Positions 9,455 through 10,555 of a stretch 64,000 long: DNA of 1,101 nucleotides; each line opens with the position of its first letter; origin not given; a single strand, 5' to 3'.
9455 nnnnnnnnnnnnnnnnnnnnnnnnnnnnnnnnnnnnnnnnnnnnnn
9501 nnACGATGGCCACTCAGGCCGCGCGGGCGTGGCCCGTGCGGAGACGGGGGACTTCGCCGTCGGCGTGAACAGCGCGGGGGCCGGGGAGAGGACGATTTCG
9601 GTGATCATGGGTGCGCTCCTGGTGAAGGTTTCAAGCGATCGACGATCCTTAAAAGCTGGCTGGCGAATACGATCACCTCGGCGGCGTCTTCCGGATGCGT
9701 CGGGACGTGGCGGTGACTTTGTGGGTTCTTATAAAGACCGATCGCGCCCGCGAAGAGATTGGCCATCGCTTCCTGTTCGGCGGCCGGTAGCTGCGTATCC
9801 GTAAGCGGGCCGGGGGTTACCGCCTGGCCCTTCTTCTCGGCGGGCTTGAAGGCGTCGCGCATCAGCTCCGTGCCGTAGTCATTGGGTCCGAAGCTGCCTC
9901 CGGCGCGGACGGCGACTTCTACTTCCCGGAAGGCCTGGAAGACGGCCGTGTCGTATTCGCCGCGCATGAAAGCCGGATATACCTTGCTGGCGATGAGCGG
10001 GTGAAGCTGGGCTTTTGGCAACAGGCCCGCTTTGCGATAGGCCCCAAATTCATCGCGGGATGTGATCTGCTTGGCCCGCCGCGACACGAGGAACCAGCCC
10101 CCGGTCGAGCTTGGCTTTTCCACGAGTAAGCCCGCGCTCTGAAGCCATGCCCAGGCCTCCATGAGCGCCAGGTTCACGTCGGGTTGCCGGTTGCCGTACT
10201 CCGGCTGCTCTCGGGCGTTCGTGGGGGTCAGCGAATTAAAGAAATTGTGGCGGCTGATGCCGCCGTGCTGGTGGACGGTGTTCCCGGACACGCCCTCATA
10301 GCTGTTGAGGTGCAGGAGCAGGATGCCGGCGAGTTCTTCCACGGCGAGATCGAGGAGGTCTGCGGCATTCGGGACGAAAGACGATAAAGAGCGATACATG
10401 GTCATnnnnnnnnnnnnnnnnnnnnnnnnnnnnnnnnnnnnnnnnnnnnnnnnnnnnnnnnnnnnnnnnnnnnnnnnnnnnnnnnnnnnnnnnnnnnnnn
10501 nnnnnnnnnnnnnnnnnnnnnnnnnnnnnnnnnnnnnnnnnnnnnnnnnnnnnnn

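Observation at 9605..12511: Four-gene operon with two ATGA overlaps: small protein, Rx4H (HEPN-like) protein, AlbA_2/Schlafen-like protein and TIGR02391-type protein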

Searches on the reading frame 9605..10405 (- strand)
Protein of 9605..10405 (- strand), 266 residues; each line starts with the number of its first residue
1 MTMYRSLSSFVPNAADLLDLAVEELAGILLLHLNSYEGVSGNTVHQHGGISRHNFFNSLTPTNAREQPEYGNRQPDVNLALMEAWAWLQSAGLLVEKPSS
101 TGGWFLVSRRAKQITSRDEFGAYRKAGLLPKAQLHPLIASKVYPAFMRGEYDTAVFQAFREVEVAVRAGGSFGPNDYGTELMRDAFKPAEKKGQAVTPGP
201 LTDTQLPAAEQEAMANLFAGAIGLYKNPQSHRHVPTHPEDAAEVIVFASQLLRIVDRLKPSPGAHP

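Call 3: search_protein_families(library=pfam, proteins=[window:9605-10405:-], max_evalue=0.1)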
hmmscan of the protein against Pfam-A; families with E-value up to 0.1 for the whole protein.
window:9605-10405:- (266 aa): 1 family
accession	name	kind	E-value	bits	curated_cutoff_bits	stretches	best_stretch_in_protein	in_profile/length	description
PF09509.15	Hypoth_Ymh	-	2.5e-25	89.1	25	1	133-254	2-118/119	Protein of unknown function (Hypoth_ymh)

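Call 4: search_protein_families(library=padloc, proteins=[window:9605-10405:-], max_evalue=0.1)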
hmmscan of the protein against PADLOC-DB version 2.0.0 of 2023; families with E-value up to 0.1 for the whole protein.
window:9605-10405:- (266 aa): 2 families
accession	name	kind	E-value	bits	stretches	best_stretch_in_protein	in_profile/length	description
PDLC03987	PD-Lambda-3_B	-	1.1e-05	22.9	1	144-257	152-262/270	-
PDLC02412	Aga_HEPN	-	0.0024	15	1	143-240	263-355/382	Class II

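Call 5: search_protein_families(library=ncbifam, proteins=[window:9605-10405:-], max_evalue=0.1)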
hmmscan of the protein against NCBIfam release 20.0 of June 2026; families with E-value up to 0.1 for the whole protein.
window:9605-10405:- (266 aa): 1 family
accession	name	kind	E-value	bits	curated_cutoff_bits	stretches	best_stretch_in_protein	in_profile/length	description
TIGR02391.1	hypoth_ymh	hypoth_equivalog_domain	2.1e-17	63.4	39.45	1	134-259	1-124/125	TIGR02391 family protein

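Call 34: find_homologous_proteins(query=window:9605-10405:-)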
Query window:9605-10405:- (266 aa): 1997 proteins with E <= 0.001 among 4814 candidates; the best 120 are listed.
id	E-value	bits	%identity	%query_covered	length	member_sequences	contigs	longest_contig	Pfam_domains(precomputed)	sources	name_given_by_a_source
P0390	6.0e-156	536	91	99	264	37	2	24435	PF09509.16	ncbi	-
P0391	2.4e-155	534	90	100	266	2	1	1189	PF09509.16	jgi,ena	-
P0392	9.1e-144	496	85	97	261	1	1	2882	PF09509.16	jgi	jgi:uncharacterized protein (TIGR02391 family)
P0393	1.8e-143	495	86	97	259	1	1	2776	PF09509.16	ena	-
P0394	1.7e-142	492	84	97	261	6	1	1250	PF09509.16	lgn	-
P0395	7.9e-142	489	84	97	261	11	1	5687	PF09509.16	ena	-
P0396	9.5e-140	483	80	98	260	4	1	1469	PF09509.16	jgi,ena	-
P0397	1.5e-138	479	83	97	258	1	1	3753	PF09509.16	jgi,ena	-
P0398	1.7e-137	475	88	89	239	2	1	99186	PF09509.16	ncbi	ncbi:MAG: TIGR02391 family protein [Bryobacteraceae bacterium]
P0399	6.6e-135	467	81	97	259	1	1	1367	PF09509.16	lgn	-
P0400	8.9e-135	466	81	99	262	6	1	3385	PF09509.16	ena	-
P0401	4.6e-131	454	78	99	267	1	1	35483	PF09509.16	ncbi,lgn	-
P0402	1.6e-130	452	77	97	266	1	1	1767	PF09509.16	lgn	-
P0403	1.7e-129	449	77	97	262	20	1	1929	PF09509.16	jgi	jgi:uncharacterized protein (TIGR02391 family)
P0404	2.5e-129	448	80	97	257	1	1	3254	PF09509.16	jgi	jgi:uncharacterized protein (TIGR02391 family)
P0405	2.8e-127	442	75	97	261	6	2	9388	PF09509.16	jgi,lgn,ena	jgi:uncharacterized protein (TIGR02391 family)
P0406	2.2e-125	436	75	99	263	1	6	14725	PF09509.16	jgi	jgi:uncharacterized protein (TIGR02391 family)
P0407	5.0e-124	431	75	97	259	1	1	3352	PF09509.16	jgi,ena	jgi:uncharacterized protein (TIGR02391 family)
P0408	1.4e-123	430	77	97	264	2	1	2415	PF09509.16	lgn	-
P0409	2.5e-123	429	74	97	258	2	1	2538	PF09509.16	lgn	-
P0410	3.5e-123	428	72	96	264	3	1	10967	PF09509.16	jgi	jgi:uncharacterized protein (TIGR02391 family)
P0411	7.0e-123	427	76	97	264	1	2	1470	PF09509.16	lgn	-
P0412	7.4e-123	427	72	97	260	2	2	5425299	PF09509.16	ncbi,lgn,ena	ncbi:MAG: TIGR02391 family protein [Candidatus Acidiferrales bacterium]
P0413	1.3e-122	426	75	97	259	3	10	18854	PF09509.16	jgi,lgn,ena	jgi:uncharacterized protein (TIGR02391 family)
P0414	1.6e-122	426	75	97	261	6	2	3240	PF09509.16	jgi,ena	jgi:uncharacterized protein (TIGR02391 family)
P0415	3.9e-122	425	81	88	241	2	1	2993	PF09509.16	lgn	-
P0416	9.1e-121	420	74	99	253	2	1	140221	PF09509.16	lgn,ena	-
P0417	2.7e-120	419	79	88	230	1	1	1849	PF09509.16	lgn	-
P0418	4.1e-120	418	77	97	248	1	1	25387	PF09509.16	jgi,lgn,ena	-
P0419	6.8e-120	418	76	97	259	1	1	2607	PF09509.16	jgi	jgi:uncharacterized protein (TIGR02391 family)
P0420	1.6e-119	416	76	97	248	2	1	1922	PF09509.16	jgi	jgi:uncharacterized protein (TIGR02391 family)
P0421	3.7e-119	415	74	97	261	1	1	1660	PF09509.16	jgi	jgi:uncharacterized protein (TIGR02391 family)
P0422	1.1e-118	414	73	97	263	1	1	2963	PF09509.16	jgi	jgi:uncharacterized protein (TIGR02391 family)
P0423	6.7e-118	411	76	97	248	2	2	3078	PF09509.16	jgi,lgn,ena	-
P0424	9.0e-118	411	76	97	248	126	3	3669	PF09509.16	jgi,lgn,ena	-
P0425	1.3e-117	410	72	98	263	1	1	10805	PF09509.16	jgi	-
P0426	8.1e-117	408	73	96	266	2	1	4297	PF09509.16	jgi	jgi:uncharacterized protein (TIGR02391 family)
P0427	1.3e-116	407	71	99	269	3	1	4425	PF09509.16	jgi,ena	-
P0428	1.4e-116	407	69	97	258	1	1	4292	PF09509.16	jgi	jgi:uncharacterized protein (TIGR02391 family)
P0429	7.6e-116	404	74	97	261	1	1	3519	PF09509.16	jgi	jgi:uncharacterized protein (TIGR02391 family)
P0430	1.5e-115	403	75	97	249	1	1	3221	PF09509.16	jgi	jgi:uncharacterized protein (TIGR02391 family)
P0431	1.8e-115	403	74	97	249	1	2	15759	PF09509.16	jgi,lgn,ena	-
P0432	1.9e-115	403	74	97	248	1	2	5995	PF09509.16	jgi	-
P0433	2.5e-115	403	74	97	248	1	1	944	PF09509.16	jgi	jgi:uncharacterized protein (TIGR02391 family)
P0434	2.6e-115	403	76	97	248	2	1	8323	PF09509.16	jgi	jgi:uncharacterized protein (TIGR02391 family)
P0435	3.8e-115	402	76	97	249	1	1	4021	PF09509.16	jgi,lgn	jgi:uncharacterized protein (TIGR02391 family)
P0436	5.2e-115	402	72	97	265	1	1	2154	PF09509.16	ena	-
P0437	6.4e-115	401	74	98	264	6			PF09509.16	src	-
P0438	1.1e-114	401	69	99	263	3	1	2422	PF09509.16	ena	-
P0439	1.8e-114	400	74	97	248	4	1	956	PF09509.16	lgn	-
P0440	9.7e-114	397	70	97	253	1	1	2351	PF09509.16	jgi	-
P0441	9.8e-114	397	70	98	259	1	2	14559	PF09509.16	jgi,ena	jgi:uncharacterized protein (TIGR02391 family)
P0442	1.3e-113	397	69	97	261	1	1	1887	PF09509.16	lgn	-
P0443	1.5e-113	397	70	99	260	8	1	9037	PF09509.16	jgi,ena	jgi:uncharacterized protein (TIGR02391 family)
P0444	1.6e-113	397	74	97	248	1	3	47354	PF09509.16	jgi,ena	jgi:uncharacterized protein (TIGR02391 family)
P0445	2.3e-113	396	70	97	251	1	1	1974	PF09509.16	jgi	jgi:uncharacterized protein (TIGR02391 family)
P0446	7.1e-113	395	72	96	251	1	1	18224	PF09509.16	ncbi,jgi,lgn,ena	jgi:uncharacterized protein (TIGR02391 family)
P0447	1.9e-112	393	73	97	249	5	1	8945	PF09509.16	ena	-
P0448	2.0e-112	393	72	96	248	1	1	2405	PF09509.16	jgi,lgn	-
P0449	2.1e-112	393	71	98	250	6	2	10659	PF09509.16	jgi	jgi:uncharacterized protein (TIGR02391 family)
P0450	3.9e-112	392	72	97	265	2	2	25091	PF09509.16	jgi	jgi:uncharacterized protein (TIGR02391 family)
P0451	5.0e-112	392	71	97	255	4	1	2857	PF09509.16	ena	-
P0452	1.4e-111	390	71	97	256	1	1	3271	PF09509.16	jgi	jgi:uncharacterized protein (TIGR02391 family)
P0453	1.4e-111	390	74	97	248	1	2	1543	PF09509.16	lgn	-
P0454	1.9e-111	390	73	97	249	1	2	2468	PF09509.16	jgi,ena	-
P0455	2.6e-111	389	71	97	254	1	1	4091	PF09509.16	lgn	-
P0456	3.5e-111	389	74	97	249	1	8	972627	PF09509.16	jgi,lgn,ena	jgi:uncharacterized protein (TIGR02391 family)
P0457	7.6e-111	388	72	97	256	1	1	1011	PF09509.16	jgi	jgi:uncharacterized protein (TIGR02391 family)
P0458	8.2e-111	388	74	97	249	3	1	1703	PF09509.16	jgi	-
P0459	9.2e-111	388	70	97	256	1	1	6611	PF09509.16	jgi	jgi:uncharacterized protein (TIGR02391 family)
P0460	1.2e-110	387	69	97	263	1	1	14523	PF09509.16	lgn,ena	-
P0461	1.4e-110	387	73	97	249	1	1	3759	PF09509.16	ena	-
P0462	2.3e-110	386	73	97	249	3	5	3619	PF09509.16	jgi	jgi:uncharacterized protein (TIGR02391 family)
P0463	4.3e-110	385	73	97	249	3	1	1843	PF09509.16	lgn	-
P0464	1.8e-109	383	70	97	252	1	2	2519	PF09509.16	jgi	jgi:uncharacterized protein (TIGR02391 family)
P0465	4.7e-109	382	73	97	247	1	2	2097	PF09509.16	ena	-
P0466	1.1e-108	381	71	97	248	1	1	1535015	PF09509.16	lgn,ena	-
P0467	1.4e-108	381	72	97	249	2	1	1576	PF09509.16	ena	-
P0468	2.0e-108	380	72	97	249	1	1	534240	PF09509.16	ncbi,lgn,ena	-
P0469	5.1e-106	372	69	99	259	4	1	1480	PF09509.16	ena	-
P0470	6.3e-106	372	70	99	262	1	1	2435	PF09509.16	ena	-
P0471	1.4e-105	371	69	97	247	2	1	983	PF09509.16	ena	-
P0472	1.5e-105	371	67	97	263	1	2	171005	PF09509.16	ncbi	-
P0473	4.5e-105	369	65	98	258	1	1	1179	PF09509.16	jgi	jgi:uncharacterized protein (TIGR02391 family)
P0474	7.1e-105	368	70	98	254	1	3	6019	PF09509.16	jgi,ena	jgi:uncharacterized protein (TIGR02391 family)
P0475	7.4e-105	368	66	99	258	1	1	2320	PF09509.16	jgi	jgi:uncharacterized protein (TIGR02391 family)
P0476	9.8e-105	368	69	96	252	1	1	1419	PF09509.16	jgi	jgi:uncharacterized protein (TIGR02391 family)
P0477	1.7e-104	367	68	99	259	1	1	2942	PF09509.16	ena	-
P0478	2.7e-104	366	65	98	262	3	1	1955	PF09509.16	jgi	jgi:uncharacterized protein (TIGR02391 family)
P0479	3.6e-104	366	68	97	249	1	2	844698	PF09509.16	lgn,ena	-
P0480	5.1e-104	366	67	95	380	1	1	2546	PF09509.16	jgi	jgi:uncharacterized protein (TIGR02391 family)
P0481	6.0e-104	365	66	95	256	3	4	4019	PF09509.16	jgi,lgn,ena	jgi:uncharacterized protein (TIGR02391 family)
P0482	1.1e-103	364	68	96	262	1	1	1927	PF09509.16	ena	-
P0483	1.5e-103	364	67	98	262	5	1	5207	PF09509.16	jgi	jgi:uncharacterized protein (TIGR02391 family)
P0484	2.1e-103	364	67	96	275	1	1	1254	PF09509.16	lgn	-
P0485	2.9e-103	363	68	97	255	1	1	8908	PF09509.16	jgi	-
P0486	4.4e-103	363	67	97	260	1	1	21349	PF09509.16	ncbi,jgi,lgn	jgi:uncharacterized protein (TIGR02391 family)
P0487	4.7e-103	362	66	98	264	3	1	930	PF09509.16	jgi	jgi:uncharacterized protein (TIGR02391 family)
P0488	6.4e-103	362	65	99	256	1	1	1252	PF09509.16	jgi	jgi:uncharacterized protein (TIGR02391 family)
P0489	9.8e-103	361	66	99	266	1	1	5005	PF09509.16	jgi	jgi:uncharacterized protein (TIGR02391 family)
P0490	1.5e-102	361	76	82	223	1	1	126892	PF09509.16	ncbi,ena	-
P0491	4.5e-102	359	67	97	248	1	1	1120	PF09509.16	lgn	-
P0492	6.0e-102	359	69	97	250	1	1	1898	PF09509.16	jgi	jgi:uncharacterized protein (TIGR02391 family)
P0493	1.0e-101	358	69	96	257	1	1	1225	PF09509.16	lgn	-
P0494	1.1e-101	358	66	98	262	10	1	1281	PF09509.16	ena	-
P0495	3.4e-101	356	66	97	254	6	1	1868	PF09509.16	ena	-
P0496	3.5e-101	356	66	93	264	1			PF09509.16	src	-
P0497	6.6e-101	355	77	81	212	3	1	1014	PF09509.16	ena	-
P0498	8.4e-101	355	64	99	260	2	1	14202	PF09509.16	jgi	jgi:uncharacterized protein (TIGR02391 family)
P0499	9.3e-101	355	66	98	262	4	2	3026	PF09509.16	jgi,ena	-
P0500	1.1e-100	355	68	97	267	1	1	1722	PF09509.16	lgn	-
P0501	1.5e-100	354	65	99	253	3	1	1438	PF09509.16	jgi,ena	-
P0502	3.6e-100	353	66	98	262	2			PF09509.16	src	-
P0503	3.9e-100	353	62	99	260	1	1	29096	PF09509.16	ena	-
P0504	8.5e-100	352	66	96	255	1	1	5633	PF09509.16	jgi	-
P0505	1.5e-99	351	64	97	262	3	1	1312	PF09509.16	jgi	jgi:uncharacterized protein (TIGR02391 family)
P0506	1.8e-99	351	63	98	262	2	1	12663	PF09509.16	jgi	jgi:uncharacterized protein (TIGR02391 family)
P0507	3.2e-99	350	66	97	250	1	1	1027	PF09509.16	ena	-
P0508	4.0e-99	350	65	97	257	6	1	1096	PF09509.16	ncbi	-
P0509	6.6e-99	349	63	99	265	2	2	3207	PF09509.16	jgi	jgi:uncharacterized protein (TIGR02391 family)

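Call 39: find_encoding_contigs(protein=P0390, flank=8000, max_places=2)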
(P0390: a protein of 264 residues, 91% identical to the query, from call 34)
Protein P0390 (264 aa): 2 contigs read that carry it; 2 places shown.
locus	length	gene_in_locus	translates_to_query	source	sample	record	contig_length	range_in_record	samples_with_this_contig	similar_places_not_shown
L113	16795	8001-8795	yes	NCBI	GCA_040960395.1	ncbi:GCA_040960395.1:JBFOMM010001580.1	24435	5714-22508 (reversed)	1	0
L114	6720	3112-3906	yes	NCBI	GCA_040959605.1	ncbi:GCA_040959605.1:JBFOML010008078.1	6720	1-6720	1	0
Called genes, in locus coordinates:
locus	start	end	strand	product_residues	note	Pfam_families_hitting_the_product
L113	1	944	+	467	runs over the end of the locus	PF00890:FAD_binding_2 (faint), PF01134:GIDA (faint), PF01266:DAO (weak), PF07992:Pyr_redox_2, PF12831:FAD_oxidored, PF13738:Pyr_redox_3, PF00070:Pyr_redox, PF02852:Pyr_redox_dim, +5 more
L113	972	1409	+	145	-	PF10604:Polyketide_cyc2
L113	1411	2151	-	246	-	PF07355:GRDB (weak)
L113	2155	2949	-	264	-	PF02353:CMAS (weak), PF01135:PCMT (weak), PF01209:Ubie_methyltran, PF13489:Methyltransf_23, PF13847:Methyltransf_31, PF08241:Methyltransf_11, PF08242:Methyltransf_12, PF13649:Methyltransf_25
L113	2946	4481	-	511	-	PF23545:Zn_ribbon_HMPTM, PF04055:Radical_SAM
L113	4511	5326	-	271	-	PF06532:NrsF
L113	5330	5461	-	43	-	PF08281:Sigma70_r4_2 (weak)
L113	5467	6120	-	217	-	PF04542:Sigma70_r2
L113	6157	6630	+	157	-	PF04542:Sigma70_r2 (weak), PF08281:Sigma70_r4_2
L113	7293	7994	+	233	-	PF04326:SLFN_AlbA_2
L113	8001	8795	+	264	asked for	PF09509:Hypoth_Ymh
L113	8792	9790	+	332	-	PF13495:Phage_int_SAM_4, PF02899:Phage_int_SAM_1, PF00589:Phage_integrase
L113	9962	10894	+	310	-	PF13182:DUF4007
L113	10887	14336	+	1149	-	-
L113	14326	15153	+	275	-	PF01507:PAPS_reduct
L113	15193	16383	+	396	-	PF15891:Nuc_deoxyri_tr2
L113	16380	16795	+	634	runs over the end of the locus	-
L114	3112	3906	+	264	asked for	PF09509:Hypoth_Ymh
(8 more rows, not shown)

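Call 40: find_encoding_contigs(protein=P0412, flank=5000, max_places=2)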
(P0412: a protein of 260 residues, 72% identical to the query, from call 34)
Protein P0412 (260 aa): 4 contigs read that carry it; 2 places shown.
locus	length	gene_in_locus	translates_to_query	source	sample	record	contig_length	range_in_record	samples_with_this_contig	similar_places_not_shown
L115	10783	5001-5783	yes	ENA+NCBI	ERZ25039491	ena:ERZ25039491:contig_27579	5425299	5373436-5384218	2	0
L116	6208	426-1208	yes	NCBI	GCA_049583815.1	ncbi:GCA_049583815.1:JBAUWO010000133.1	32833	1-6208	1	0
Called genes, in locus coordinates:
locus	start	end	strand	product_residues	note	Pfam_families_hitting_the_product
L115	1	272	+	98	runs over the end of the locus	-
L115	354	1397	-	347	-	PF13623:SurA_N_2, PF13624:SurA_N_3, PF09312:SurA_N, PF13145:Rotamase_2, PF13616:Rotamase_3, PF00639:Rotamase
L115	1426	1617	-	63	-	PF00830:Ribosomal_L28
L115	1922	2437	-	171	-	-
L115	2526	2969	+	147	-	PF01797:Y1_Tnp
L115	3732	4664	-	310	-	PF01609:DDE_Tnp_1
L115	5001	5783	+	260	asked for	PF09509:Hypoth_Ymh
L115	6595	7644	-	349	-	PF01594:AI-2E_transport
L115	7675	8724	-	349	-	-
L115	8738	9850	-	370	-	PF00158:Sigma54_activat, PF01078:Mg_chelatase (faint), PF13191:AAA_16 (weak), PF14532:Sigma54_activ_2, PF07728:AAA_5 (weak), PF25601:AAA_lid_14, PF02954:HTH_8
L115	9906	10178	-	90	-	-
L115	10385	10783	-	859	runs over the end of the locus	PF08448:PAS_4, PF13426:PAS_9, PF08447:PAS_3, PF00989:PAS, PF08447:PAS_3, PF00989:PAS, PF08447:PAS_3, PF08448:PAS_4, +7 more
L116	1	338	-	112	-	?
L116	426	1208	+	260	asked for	PF09509:Hypoth_Ymh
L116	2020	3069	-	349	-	PF01594:AI-2E_transport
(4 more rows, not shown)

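Call 41: find_encoding_contigs(protein=P0456, flank=5000, max_places=4)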
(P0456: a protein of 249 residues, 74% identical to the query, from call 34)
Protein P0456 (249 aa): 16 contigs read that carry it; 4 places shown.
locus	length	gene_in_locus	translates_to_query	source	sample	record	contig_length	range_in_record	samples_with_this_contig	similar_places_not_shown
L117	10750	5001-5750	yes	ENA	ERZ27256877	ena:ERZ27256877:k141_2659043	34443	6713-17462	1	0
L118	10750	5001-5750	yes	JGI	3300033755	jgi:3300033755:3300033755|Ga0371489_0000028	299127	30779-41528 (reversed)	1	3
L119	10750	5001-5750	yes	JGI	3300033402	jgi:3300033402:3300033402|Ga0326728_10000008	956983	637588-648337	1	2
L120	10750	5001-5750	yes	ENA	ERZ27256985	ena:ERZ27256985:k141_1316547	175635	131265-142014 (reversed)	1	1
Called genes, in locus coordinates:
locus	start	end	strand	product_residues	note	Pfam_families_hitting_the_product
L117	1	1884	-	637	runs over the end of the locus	PF01926:MMR_HSR1, PF02421:FeoB_N, PF07670:Gate, PF07664:FeoB_C, PF07670:Gate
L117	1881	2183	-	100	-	PF04023:FeoA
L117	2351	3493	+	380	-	PF00248:Aldo_ket_red, PF13183:Fer4_8 (weak), PF13187:Fer4_9, PF13534:Fer4_17 (faint)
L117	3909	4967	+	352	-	-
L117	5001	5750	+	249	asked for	PF09509:Hypoth_Ymh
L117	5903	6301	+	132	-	-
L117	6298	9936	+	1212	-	PF01855:POR_N, PF17147:PFOR_II, PF01558:POR, PF10371:EKR, PF00037:Fer4, PF12837:Fer4_6, PF12838:Fer4_7, PF13484:Fer4_16, +8 more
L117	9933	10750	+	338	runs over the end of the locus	PF13714:PEP_mutase (faint), PF01180:DHO_dh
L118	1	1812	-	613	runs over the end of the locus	PF01926:MMR_HSR1, PF02421:FeoB_N, PF07670:Gate, PF07664:FeoB_C, PF07670:Gate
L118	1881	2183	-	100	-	PF04023:FeoA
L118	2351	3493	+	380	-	PF00248:Aldo_ket_red, PF13183:Fer4_8 (weak), PF13187:Fer4_9, PF13534:Fer4_17 (faint)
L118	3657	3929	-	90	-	-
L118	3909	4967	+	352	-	-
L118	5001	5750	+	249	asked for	PF09509:Hypoth_Ymh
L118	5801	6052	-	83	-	-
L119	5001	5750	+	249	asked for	PF09509:Hypoth_Ymh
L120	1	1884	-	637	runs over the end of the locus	PF01926:MMR_HSR1, PF02421:FeoB_N, PF07670:Gate, PF07664:FeoB_C, PF07670:Gate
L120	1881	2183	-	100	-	PF04023:FeoA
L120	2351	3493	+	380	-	PF00248:Aldo_ket_red, PF13183:Fer4_8 (weak), PF13187:Fer4_9, PF13534:Fer4_17 (faint)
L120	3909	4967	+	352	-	-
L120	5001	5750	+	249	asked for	PF09509:Hypoth_Ymh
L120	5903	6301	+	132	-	-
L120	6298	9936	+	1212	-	PF01855:POR_N, PF17147:PFOR_II, PF01558:POR, PF10371:EKR, PF00037:Fer4, PF12837:Fer4_6, PF12838:Fer4_7, PF13484:Fer4_16, +8 more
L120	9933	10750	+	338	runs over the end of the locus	PF01207:Dus (faint), PF13714:PEP_mutase (faint), PF01180:DHO_dh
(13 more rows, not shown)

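Call 69: search_protein_families(library=phrogs, proteins=[window:9605-10405:-], max_evalue=0.01)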
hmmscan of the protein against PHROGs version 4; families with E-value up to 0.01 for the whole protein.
window:9605-10405:- (266 aa): 0 families
